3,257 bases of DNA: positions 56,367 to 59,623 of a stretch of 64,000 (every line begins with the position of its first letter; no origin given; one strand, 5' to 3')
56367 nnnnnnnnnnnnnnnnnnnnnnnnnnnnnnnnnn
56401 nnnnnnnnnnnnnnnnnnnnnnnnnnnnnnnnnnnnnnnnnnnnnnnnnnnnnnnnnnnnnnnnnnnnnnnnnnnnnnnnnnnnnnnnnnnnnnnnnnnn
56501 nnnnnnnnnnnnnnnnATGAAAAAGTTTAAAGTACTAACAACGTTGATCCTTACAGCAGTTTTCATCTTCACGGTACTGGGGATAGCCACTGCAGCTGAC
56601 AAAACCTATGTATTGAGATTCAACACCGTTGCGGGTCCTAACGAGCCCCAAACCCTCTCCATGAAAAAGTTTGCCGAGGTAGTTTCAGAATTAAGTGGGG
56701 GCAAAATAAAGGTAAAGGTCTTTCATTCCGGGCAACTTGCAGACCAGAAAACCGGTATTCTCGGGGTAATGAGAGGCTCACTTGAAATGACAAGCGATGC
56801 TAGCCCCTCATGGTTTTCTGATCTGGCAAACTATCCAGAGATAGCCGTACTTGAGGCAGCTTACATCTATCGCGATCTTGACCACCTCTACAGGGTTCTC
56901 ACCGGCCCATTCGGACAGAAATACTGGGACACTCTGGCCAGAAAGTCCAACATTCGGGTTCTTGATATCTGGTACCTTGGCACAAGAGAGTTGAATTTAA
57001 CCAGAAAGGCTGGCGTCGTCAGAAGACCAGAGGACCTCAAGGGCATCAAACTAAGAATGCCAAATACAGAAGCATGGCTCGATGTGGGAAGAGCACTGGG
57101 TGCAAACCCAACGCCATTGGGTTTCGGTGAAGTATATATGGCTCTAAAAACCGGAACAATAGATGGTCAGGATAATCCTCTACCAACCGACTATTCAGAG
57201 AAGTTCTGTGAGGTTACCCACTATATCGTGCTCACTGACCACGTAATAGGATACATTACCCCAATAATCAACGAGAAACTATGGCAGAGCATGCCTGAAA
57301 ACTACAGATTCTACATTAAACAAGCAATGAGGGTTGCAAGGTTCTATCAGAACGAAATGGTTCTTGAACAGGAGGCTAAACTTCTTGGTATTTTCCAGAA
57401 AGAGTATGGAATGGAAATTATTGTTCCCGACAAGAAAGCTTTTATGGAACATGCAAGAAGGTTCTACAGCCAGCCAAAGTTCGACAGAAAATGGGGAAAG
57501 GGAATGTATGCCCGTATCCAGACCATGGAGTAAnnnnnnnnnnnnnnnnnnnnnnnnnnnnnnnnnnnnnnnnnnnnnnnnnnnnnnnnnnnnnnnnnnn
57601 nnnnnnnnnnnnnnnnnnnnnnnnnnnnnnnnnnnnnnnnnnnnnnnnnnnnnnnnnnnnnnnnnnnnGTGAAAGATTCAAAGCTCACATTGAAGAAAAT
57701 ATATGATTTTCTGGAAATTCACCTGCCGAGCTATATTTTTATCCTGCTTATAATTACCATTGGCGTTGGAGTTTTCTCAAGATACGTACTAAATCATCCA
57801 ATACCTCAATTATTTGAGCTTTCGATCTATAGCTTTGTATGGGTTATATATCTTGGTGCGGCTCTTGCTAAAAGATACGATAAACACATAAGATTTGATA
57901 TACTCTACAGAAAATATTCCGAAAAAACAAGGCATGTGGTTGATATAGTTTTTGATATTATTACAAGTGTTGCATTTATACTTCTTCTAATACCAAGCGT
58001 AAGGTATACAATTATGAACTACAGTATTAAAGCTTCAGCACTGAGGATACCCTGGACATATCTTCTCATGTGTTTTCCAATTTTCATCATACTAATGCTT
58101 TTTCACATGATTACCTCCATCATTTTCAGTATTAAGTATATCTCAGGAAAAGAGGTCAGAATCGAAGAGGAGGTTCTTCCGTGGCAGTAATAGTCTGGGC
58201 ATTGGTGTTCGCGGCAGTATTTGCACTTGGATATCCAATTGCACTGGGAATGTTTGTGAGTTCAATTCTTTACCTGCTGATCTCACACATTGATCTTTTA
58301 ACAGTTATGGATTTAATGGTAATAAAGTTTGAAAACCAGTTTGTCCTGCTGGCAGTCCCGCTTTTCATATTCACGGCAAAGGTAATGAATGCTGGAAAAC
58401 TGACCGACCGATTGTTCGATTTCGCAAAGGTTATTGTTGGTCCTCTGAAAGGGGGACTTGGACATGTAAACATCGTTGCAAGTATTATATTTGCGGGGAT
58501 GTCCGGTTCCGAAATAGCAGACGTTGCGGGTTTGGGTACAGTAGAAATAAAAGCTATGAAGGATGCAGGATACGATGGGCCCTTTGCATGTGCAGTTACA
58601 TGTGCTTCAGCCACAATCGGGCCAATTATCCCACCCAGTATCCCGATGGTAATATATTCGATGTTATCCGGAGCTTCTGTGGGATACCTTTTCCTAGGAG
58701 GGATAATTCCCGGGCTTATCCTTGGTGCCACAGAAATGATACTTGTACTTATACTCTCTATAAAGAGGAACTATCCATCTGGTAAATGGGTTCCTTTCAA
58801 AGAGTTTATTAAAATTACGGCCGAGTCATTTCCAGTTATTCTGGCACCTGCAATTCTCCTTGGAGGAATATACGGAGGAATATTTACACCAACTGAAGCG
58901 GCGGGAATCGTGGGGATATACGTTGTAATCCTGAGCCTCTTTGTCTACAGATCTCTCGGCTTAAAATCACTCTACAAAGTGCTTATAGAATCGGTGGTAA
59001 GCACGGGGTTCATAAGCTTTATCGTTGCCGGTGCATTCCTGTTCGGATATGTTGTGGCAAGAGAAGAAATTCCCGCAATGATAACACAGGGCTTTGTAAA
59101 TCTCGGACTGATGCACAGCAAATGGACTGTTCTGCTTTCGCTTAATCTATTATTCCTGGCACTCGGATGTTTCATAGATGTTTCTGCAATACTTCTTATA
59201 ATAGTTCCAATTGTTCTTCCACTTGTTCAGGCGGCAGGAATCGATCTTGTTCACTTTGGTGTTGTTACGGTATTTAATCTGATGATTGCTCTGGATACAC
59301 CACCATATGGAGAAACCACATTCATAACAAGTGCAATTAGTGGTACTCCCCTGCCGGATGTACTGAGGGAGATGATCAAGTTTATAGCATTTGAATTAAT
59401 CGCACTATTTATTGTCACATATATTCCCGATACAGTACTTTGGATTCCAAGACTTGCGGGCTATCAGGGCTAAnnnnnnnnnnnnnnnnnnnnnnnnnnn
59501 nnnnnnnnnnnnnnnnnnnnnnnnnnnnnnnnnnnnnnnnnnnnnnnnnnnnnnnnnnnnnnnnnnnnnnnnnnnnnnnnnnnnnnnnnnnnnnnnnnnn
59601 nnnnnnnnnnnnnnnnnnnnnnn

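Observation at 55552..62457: IclR-TRAP operon with KdsB plus an aldolase: putative KDO (ulosonate) scavenging pathway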

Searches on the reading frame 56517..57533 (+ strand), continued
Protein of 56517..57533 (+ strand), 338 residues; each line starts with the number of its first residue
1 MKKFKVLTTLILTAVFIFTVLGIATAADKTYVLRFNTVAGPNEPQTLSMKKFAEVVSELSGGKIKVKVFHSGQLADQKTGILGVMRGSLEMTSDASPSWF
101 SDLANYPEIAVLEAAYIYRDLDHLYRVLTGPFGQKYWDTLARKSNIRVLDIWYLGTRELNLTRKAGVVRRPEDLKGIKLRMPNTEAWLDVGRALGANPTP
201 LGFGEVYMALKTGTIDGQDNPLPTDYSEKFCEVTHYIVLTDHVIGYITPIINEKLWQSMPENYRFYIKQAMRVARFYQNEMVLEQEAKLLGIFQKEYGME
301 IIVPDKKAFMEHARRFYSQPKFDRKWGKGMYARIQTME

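Call 59: search_solved_structures(query=window:56517-57533:+, max_evalue=1e-46, show_alignments=4)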
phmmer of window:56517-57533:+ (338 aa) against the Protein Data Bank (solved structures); distinct sequences matched with E-value up to 1e-46: 7.
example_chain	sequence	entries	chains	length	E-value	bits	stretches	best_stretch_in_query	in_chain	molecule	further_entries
4pf6_A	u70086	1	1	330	1.3e-49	172.4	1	31-335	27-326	C4-dicarboxylate-binding protein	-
9fve_A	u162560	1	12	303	1.1e-48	169.3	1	43-334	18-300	Sialic acid-binding periplasmic protein SiaP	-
9fvb_A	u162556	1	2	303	2.2e-48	168.3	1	43-334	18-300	Sialic acid-binding periplasmic protein SiaP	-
4mag_A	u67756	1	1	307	2.4e-48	168.2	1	45-335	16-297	Sialic Acid Binding Protein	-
7a5q_A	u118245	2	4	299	2.5e-48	168.2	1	45-334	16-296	DctP family TRAP transporter solute-binding subunit | Sialic acid-binding periplasmic protein SiaP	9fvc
7a5c_A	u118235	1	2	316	5.6e-47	163.7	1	42-334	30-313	Sialic acid-binding periplasmic protein SiaP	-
5ltc_B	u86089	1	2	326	6.2e-47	163.6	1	42-334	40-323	C4-dicarboxylate-binding periplasmic protein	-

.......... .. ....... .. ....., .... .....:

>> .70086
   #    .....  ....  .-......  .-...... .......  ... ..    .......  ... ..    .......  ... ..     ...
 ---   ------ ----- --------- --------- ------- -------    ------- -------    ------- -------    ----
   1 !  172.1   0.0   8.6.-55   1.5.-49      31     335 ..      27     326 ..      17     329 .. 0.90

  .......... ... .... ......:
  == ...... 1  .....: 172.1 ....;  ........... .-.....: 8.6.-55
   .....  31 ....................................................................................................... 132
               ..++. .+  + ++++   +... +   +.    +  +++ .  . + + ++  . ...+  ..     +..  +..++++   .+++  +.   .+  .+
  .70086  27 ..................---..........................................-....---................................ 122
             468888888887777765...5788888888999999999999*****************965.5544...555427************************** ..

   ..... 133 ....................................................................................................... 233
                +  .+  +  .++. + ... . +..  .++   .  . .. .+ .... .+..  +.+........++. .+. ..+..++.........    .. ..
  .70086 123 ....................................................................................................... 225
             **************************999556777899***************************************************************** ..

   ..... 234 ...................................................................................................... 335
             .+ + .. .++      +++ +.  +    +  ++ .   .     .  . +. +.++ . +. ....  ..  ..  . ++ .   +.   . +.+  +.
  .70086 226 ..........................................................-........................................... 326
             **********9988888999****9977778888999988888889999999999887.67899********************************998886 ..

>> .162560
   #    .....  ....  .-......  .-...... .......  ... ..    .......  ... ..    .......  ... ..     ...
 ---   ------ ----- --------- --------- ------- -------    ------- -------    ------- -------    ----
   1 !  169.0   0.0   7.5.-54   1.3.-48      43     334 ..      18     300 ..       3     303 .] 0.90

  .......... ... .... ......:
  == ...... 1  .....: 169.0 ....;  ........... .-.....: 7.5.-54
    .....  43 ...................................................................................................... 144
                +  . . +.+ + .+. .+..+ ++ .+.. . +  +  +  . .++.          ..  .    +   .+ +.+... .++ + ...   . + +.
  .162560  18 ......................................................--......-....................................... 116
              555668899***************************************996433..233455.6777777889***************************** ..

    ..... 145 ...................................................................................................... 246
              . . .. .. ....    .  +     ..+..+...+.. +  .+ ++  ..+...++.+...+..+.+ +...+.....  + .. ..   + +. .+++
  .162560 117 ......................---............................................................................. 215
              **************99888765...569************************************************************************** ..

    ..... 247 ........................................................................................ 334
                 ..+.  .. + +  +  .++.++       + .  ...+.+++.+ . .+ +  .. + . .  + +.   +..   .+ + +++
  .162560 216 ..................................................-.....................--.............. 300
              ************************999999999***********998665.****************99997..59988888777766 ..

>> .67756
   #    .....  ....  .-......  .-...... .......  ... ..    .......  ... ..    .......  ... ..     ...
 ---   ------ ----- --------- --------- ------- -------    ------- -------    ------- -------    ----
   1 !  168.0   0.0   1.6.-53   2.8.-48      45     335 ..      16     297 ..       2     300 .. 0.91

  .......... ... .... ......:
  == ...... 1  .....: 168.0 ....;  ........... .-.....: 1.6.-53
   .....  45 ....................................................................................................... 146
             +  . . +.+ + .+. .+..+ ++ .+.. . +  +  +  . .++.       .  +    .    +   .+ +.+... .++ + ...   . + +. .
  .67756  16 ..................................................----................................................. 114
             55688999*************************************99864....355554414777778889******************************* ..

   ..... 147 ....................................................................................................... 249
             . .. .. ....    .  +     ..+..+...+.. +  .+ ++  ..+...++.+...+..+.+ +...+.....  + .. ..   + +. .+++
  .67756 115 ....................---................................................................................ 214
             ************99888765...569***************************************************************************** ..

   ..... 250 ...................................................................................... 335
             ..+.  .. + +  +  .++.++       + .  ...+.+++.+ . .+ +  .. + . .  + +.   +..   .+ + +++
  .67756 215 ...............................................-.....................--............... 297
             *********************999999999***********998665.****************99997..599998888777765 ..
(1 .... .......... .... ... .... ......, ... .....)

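Call 81: search_protein_families(library=pfam, proteins=[L091:18722-20146:-], max_evalue=0.0001)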
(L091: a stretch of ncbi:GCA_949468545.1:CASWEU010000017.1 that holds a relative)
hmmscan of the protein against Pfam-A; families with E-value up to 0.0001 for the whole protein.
L091:18722-20146:- (474 aa): 3 families
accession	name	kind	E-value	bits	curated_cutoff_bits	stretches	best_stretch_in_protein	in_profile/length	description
PF02952.23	Fucose_iso_C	-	2.3e-40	138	29.3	1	333-468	1-140/143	L-fucose isomerase, C-terminal domain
PF07881.17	Fucose_iso_N1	-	6.9e-38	130.6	28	1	4-158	2-169/169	L-fucose isomerase, first N-terminal domain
PF07882.17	Fucose_iso_N2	-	3.5e-13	50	22.3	1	256-308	123-175/180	L-fucose isomerase, second N-terminal domain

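Call 85: find_encoding_contigs(protein=P0258, flank=10000, max_places=1)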
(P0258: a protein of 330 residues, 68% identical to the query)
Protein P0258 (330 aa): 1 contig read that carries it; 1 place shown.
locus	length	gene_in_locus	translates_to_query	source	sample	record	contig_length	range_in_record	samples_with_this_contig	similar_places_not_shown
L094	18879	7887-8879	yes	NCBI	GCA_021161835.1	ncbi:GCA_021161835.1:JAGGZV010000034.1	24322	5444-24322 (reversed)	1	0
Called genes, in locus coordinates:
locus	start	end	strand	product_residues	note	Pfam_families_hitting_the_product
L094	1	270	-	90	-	?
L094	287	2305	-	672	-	-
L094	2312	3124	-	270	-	-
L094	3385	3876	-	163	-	PF00027:cNMP_binding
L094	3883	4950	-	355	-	PF00520:Ion_trans, PF07885:Ion_trans_2, PF22614:Slo-like_RCK, PF02254:TrkA_N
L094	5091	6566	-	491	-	PF00370:FGGY_N, PF01869:BcrAD_BadFG (weak), PF02782:FGGY_C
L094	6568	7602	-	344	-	PF00356:LacI, PF00532:Peripla_BP_1, PF13407:Peripla_BP_4, PF13377:Peripla_BP_3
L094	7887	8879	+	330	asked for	PF03480:DctP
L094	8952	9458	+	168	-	PF04290:DctQ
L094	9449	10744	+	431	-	PF06808:DctM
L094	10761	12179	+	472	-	PF07881:Fucose_iso_N1, PF07882:Fucose_iso_N2, PF02952:Fucose_iso_C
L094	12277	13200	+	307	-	PF00701:DHDPS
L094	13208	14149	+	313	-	PF00701:DHDPS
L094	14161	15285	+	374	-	PF01208:URO-D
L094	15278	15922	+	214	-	PF02607:B12-binding_2, PF02310:B12-binding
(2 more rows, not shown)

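Call 86: find_encoding_contigs(protein=P0245, flank=10000, max_places=1)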
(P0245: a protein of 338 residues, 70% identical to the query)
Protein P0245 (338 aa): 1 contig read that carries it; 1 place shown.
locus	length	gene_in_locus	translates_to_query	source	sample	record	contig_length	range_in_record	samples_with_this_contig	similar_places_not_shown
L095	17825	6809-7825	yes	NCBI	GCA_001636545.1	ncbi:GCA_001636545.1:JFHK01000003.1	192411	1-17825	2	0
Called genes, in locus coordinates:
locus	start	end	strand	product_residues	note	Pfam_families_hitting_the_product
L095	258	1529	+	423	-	PF01547:SBP_bac_1, PF13416:SBP_bac_8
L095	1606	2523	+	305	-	PF00528:BPD_transp_1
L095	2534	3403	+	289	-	PF00528:BPD_transp_1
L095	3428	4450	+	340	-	PF01966:HD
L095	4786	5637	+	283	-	PF09822:ABC_transp_aux (faint)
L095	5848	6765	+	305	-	PF00701:DHDPS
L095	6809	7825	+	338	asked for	PF03480:DctP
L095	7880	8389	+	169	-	PF04290:DctQ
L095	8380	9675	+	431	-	PF06808:DctM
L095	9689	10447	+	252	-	PF09339:HTH_IclR, PF01614:IclR_C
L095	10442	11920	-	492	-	PF00370:FGGY_N, PF02782:FGGY_C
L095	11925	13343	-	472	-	PF07881:Fucose_iso_N1, PF07882:Fucose_iso_N2 (weak), PF02952:Fucose_iso_C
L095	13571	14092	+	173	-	PF04525:LOR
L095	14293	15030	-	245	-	PF01479:S4 (weak), PF00849:PseudoU_synth_2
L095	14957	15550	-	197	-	PF04079:SMC_ScpB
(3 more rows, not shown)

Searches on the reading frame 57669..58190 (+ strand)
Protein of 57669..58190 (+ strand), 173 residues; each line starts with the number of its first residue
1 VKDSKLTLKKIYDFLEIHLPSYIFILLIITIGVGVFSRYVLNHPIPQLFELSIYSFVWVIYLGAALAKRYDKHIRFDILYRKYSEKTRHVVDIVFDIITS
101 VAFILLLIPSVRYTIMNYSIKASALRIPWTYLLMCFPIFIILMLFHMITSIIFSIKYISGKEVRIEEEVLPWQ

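Call 3: search_protein_families(library=pfam, proteins=[window:57669-58190:+], max_evalue=0.01)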
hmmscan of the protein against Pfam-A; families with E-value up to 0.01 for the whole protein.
window:57669-58190:+ (173 aa): 1 family
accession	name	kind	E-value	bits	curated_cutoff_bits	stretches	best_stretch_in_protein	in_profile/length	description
PF04290.18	DctQ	-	2.3e-24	86.2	28.3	1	28-152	2-127/132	Tripartite ATP-independent periplasmic transporters, DctQ component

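Call 4: search_protein_families(library=ncbifam, proteins=[window:57669-58190:+], max_evalue=0.01)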
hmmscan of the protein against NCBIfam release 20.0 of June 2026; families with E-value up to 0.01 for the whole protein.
window:57669-58190:+ (173 aa): 1 family
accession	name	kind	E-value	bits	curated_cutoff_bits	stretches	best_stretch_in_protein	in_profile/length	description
NF007374.1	PRK09877.1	equivalog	1.6e-05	25.3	260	1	22-147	12-137/157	2,3-diketo-L-gulonate TRAP transporter small permease YiaM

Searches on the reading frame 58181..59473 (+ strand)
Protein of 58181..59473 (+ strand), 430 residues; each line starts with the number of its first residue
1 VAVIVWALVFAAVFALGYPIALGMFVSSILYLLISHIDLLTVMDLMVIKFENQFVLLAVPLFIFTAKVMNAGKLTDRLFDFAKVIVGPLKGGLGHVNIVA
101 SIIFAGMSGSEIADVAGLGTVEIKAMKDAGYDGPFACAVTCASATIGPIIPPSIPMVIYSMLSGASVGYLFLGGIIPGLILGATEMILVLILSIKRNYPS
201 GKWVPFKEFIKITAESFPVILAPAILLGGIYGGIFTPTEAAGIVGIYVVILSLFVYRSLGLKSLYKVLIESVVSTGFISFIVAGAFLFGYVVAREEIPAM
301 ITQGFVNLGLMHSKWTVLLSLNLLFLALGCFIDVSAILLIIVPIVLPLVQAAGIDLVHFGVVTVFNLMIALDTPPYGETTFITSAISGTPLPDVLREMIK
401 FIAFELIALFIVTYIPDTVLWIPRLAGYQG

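Call 3: search_protein_families(library=pfam, proteins=[window:58181-59473:+], max_evalue=0.01)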
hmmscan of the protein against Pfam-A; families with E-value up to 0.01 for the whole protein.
window:58181-59473:+ (430 aa): 1 family
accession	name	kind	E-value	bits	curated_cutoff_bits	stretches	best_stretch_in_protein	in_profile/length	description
PF06808.19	DctM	-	4.2e-98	329.3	23.8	1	9-417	3-412/413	Tripartite ATP-independent periplasmic transporter, DctM component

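Call 4: search_protein_families(library=ncbifam, proteins=[window:58181-59473:+], max_evalue=0.01)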
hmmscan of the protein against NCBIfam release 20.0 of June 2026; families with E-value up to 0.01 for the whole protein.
window:58181-59473:+ (430 aa): 3 families
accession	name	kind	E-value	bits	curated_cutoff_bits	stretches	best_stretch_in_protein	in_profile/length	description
TIGR00786.1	dctM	subfamily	1.3e-115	386.5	268.45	1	17-423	1-405/405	TRAP transporter large permease subunit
NF011634.1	PRK15060.1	equivalog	1.8e-63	215.1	800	1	1-419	1-417/425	2,3-diketo-L-gulonate TRAP transporter large permease YiaN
TIGR02123.1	TRAP_fused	subfamily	7.4e-15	54.7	320.65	1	6-418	115-534/615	TRAP transporter fused permease subunit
